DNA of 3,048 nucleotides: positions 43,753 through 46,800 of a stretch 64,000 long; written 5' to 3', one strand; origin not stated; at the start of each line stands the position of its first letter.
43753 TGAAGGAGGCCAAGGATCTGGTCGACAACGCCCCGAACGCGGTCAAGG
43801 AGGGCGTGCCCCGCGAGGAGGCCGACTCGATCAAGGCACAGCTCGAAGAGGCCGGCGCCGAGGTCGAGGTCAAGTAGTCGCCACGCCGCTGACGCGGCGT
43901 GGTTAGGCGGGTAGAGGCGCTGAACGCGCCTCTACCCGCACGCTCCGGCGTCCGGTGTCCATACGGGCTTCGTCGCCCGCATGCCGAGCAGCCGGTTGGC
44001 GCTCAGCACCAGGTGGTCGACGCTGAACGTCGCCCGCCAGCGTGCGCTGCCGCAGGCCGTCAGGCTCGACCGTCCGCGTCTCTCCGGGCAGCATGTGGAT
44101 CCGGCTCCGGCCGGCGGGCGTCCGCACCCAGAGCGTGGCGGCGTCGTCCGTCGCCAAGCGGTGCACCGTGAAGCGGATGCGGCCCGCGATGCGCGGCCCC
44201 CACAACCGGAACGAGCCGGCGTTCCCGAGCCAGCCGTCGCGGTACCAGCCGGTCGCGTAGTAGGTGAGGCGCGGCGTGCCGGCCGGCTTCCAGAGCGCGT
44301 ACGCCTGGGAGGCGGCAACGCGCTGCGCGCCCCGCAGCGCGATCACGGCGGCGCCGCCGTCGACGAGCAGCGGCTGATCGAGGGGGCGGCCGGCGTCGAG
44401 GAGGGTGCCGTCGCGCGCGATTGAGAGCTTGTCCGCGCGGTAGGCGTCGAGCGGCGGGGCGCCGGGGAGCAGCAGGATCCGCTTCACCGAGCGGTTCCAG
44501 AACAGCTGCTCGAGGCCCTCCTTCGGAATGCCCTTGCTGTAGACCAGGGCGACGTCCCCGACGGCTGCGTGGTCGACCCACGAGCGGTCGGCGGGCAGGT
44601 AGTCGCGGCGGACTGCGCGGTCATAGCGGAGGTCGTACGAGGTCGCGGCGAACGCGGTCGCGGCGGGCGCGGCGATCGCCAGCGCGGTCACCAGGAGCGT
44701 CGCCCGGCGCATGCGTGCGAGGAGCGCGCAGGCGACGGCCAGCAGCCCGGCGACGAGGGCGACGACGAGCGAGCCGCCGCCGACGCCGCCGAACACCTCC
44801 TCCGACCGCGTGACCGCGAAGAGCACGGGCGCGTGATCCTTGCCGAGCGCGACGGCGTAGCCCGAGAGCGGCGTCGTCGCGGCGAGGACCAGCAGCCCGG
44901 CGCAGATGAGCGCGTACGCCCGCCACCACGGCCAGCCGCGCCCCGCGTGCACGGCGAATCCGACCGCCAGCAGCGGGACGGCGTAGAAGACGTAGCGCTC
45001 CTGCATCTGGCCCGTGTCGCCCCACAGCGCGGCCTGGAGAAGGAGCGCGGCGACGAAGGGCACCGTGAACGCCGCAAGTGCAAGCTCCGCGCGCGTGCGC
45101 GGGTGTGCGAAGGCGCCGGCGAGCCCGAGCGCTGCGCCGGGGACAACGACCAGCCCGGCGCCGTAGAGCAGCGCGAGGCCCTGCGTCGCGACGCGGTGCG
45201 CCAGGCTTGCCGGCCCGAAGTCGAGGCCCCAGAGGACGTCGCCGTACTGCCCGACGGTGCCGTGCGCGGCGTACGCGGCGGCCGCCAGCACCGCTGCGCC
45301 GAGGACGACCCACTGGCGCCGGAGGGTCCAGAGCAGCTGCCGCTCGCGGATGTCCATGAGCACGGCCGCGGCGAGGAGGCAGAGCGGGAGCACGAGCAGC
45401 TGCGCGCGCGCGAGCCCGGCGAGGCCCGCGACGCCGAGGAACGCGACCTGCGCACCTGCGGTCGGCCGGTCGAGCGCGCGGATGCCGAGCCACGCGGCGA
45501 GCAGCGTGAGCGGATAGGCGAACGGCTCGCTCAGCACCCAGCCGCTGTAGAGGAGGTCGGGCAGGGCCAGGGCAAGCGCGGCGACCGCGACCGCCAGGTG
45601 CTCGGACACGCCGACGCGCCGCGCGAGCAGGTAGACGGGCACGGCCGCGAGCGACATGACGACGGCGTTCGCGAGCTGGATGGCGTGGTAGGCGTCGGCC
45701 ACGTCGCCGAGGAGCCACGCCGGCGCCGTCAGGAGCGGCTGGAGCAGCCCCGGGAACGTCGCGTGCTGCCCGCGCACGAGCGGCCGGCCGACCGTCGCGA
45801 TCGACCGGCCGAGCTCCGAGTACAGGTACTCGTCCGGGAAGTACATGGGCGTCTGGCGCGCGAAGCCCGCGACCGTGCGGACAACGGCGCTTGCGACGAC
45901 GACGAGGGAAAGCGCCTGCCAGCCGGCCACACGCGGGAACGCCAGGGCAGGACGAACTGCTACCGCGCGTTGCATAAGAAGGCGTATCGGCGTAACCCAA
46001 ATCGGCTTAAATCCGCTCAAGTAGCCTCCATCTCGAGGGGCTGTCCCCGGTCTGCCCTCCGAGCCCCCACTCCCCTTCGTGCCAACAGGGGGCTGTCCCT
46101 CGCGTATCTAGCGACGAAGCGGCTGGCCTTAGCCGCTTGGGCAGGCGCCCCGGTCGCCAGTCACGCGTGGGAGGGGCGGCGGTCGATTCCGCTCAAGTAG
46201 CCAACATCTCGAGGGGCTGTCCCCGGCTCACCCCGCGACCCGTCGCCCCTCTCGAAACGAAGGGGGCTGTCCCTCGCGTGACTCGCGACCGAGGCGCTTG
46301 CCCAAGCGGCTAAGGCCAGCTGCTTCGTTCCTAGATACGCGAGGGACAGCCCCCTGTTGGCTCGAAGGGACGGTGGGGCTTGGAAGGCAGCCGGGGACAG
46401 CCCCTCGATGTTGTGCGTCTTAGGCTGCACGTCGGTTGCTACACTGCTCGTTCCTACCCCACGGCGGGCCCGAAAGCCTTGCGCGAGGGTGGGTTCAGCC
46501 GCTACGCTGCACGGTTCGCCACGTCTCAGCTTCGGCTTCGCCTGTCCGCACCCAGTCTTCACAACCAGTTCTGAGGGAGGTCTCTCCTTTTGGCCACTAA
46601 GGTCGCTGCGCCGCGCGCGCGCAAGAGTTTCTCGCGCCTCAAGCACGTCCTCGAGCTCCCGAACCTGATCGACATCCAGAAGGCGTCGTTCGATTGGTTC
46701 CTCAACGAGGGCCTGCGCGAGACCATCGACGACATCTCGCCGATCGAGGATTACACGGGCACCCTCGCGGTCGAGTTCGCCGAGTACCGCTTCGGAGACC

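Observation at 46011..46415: Nested direct and inverted copies of a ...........-box repeat element immediately upstream of rpoB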

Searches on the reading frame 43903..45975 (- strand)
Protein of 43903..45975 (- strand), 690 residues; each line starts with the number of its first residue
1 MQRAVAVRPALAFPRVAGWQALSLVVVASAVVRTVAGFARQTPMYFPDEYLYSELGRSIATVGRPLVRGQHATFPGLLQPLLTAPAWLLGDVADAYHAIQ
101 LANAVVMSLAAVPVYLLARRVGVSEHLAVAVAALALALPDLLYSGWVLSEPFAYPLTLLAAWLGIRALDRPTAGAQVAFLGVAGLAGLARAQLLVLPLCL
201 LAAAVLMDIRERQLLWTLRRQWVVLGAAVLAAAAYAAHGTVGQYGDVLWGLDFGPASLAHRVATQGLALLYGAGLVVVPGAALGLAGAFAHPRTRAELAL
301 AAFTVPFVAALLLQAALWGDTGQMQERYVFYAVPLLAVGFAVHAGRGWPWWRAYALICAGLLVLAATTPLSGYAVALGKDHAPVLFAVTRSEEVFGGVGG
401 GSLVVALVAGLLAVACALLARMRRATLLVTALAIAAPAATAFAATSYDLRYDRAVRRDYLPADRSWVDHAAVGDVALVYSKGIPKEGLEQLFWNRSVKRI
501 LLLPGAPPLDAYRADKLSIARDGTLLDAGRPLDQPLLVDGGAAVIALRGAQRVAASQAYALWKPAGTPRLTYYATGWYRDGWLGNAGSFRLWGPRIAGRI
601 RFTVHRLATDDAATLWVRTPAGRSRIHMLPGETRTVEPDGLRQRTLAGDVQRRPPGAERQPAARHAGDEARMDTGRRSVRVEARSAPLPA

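Call 27: find_homologous_proteins(query=window:43906-45975:-, max_evalue=1e-20)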
Query seq(690 aa) (690 aa): 760 proteins with E <= 1e-20 among 8000 candidates; the best 120 are listed.
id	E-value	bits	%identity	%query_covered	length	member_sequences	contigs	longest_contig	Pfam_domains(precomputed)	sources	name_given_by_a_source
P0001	0.0e+0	1228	90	92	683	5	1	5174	-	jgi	-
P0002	0.0e+0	1170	87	92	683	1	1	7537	-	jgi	jgi:hypothetical protein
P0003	0.0e+0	1159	84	92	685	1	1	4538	-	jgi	jgi:hypothetical protein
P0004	0.0e+0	1035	76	92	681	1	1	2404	-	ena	-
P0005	4.8e-255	866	66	91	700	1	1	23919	-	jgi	jgi:hypothetical protein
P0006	5.5e-251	853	64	92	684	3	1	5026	-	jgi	jgi:hypothetical protein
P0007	5.7e-245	833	62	92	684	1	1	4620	-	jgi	jgi:hypothetical protein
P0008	2.7e-243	827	66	88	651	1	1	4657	-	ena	-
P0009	3.0e-240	817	63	92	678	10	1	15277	-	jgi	jgi:hypothetical protein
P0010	5.6e-228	777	60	92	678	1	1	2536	-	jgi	jgi:hypothetical protein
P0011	2.3e-223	762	67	81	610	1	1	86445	-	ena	-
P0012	3.7e-210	718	57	92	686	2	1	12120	PF13231.13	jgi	jgi:dolichyl-phosphate-mannose-protein mannosyltransferase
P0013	4.9e-208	711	66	75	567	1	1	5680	-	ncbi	ncbi:MAG: hypothetical protein ACXWYS_05555, partial [Gaiellaceae bacterium]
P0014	1.6e-207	709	57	92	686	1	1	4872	-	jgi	jgi:hypothetical protein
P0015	3.6e-203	695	57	92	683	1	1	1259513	-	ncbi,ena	-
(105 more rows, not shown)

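Call 28: find_encoding_contigs(protein=P0001, flank=2500, max_places=3)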
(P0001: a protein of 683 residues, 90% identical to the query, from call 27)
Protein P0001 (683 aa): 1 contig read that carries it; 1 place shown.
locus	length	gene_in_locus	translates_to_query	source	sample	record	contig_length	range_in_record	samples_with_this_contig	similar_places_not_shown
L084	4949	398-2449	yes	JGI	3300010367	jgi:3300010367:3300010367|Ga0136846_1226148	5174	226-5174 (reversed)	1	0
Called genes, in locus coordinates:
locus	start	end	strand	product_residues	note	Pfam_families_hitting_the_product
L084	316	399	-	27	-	-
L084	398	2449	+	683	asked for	-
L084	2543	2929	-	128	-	PF16320:Ribosomal_L12_N, PF00542:Ribosomal_L12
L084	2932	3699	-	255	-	PF00466:Ribosomal_L10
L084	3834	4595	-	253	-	PF00687:Ribosomal_L1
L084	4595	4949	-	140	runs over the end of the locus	PF03946:Ribosomal_L11_N, PF00298:Ribosomal_L11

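Call 29: find_encoding_contigs(protein=P0002, flank=2500, max_places=3)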
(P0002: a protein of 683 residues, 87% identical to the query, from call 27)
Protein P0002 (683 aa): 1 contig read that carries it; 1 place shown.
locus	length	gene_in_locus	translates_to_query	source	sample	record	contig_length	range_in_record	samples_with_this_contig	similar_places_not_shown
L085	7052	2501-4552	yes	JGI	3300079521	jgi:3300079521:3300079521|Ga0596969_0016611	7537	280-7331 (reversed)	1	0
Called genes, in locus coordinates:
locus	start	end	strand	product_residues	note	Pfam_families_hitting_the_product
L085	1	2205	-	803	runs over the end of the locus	?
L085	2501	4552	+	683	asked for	-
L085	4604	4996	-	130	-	PF16320:Ribosomal_L12_N, PF00542:Ribosomal_L12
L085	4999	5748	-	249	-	PF00466:Ribosomal_L10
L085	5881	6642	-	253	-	PF00687:Ribosomal_L1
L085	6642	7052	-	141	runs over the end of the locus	PF03946:Ribosomal_L11_N, PF00298:Ribosomal_L11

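Call 30: find_encoding_contigs(protein=P0003, flank=2500, max_places=3)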
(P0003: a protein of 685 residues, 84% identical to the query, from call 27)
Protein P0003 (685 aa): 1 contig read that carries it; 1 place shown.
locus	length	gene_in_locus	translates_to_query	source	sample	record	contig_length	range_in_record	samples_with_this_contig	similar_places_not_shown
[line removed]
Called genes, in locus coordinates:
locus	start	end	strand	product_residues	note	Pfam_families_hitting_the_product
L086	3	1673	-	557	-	?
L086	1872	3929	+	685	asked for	-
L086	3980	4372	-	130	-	PF16320:Ribosomal_L12_N, PF00542:Ribosomal_L12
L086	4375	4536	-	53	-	?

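Call 42: find_encoding_contigs(protein=P0005, flank=10000, max_places=2)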
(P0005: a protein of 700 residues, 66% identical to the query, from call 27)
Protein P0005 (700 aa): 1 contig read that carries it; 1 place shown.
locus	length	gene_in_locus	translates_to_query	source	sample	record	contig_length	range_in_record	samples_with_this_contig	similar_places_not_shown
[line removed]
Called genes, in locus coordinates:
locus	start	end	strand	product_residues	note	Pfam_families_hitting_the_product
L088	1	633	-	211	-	?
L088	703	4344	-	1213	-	PF04563:RNA_pol_Rpb2_1, PF04561:RNA_pol_Rpb2_2, PF04565:RNA_pol_Rpb2_3, PF10385:RNA_pol_Rpb2_45, PF00562:RNA_pol_Rpb2_6, PF04560:RNA_pol_Rpb2_7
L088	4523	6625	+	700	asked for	-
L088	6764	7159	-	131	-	PF16320:Ribosomal_L12_N, PF00542:Ribosomal_L12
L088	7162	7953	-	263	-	PF00466:Ribosomal_L10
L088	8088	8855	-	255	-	PF00687:Ribosomal_L1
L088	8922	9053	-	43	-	PF00298:Ribosomal_L11 (weak)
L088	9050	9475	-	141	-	PF03946:Ribosomal_L11_N, PF00298:Ribosomal_L11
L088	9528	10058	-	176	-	PF02357:NusG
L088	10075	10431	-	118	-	PF00584:SecE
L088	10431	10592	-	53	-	PF00471:Ribosomal_L33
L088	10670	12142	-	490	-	-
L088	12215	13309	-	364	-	PF19300:BPD_transp_1_N, PF00528:BPD_transp_1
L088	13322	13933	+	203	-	PF07336:ABATE, PF11706:zf-CGNR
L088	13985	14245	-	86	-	-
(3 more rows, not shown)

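Call 43: find_encoding_contigs(protein=P0011, flank=10000, max_places=2)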
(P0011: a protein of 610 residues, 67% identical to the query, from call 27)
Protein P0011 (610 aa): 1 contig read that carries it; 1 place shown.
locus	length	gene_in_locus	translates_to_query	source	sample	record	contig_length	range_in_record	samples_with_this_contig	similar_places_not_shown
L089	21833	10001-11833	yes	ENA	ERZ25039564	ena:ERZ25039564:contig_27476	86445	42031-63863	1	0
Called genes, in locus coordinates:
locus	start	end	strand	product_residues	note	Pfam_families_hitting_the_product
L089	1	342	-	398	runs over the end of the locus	-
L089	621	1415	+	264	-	PF02826:2-Hacid_dh_C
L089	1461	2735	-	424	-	PF04998:RNA_pol_Rpb1_5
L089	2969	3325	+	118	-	-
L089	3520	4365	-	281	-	PF04997:RNA_pol_Rpb1_1, PF00623:RNA_pol_Rpb1_2, PF04983:RNA_pol_Rpb1_3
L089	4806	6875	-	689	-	PF00562:RNA_pol_Rpb2_6, PF04560:RNA_pol_Rpb2_7, PF04997:RNA_pol_Rpb1_1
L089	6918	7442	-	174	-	PF00562:RNA_pol_Rpb2_6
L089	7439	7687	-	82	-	PF00562:RNA_pol_Rpb2_6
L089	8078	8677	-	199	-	PF04565:RNA_pol_Rpb2_3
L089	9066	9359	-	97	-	PF04561:RNA_pol_Rpb2_2 (weak)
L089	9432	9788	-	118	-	PF04563:RNA_pol_Rpb2_1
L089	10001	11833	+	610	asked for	-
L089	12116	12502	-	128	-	PF16320:Ribosomal_L12_N, PF00542:Ribosomal_L12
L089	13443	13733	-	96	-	PF00687:Ribosomal_L1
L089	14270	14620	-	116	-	PF03946:Ribosomal_L11_N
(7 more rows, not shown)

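Call 92: search_protein_families(library=pfam, proteins=[window:43903-45975:-], max_evalue=0.01)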
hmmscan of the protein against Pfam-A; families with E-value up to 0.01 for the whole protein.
window:43903-45975:- (690 aa): 0 families

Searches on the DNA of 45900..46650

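Call 16: search_rna_families(source=window, start=45900, end=46650, threshold=evalue, max_evalue=10)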
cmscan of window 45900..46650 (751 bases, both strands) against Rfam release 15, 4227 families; matches with E-value up to 10: 9.
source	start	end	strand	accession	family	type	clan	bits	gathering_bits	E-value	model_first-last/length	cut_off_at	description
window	46100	46166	-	RF02025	mir-3017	Gene; miRNA;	-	22.7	51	0.093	1-70/70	no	mir-3017 microRNA precursor family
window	46265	46351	-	RF03293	mir-4672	Gene; miRNA;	-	18.4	98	1.2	1-81/81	no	mir-4672 microRNA precursor family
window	46124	46161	+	RF02831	Scr2736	Gene; sRNA;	-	17.3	43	4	1-64/64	no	Streptomyces RNA 2736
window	46391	46483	-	RF02139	HOXA11-AS1_3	Gene; lncRNA;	-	16.8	50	2.9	1-98/98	no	HOXA11 antisense RNA 1 conserved region 3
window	46143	46298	+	RF04119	MIR1858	Gene; miRNA;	-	16.4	137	6.4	1-197/197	no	MIR1858 microRNA precursor family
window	46180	46234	-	RF03144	eL15-Euryarchaeota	Cis-reg; leader;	-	15.7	33.7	5.6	1-48/48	no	eL15-Euryarchaeota ribosomal protein leader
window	46140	46194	+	RF02807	PyrR209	Gene; snRNA; snoRNA; HACA-box;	-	14.9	42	6.7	1-65/65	no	Pyrobaculum sRNA 209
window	46021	46062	-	RF00523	Prion_pknot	Cis-reg;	-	14.2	39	8.5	1-40/40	no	Prion pseudoknot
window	46245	46369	+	RF02649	Trans44_sRNA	Gene; sRNA;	-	12.4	108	0.98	52-200/267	no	Ruegeria trans44 sRNA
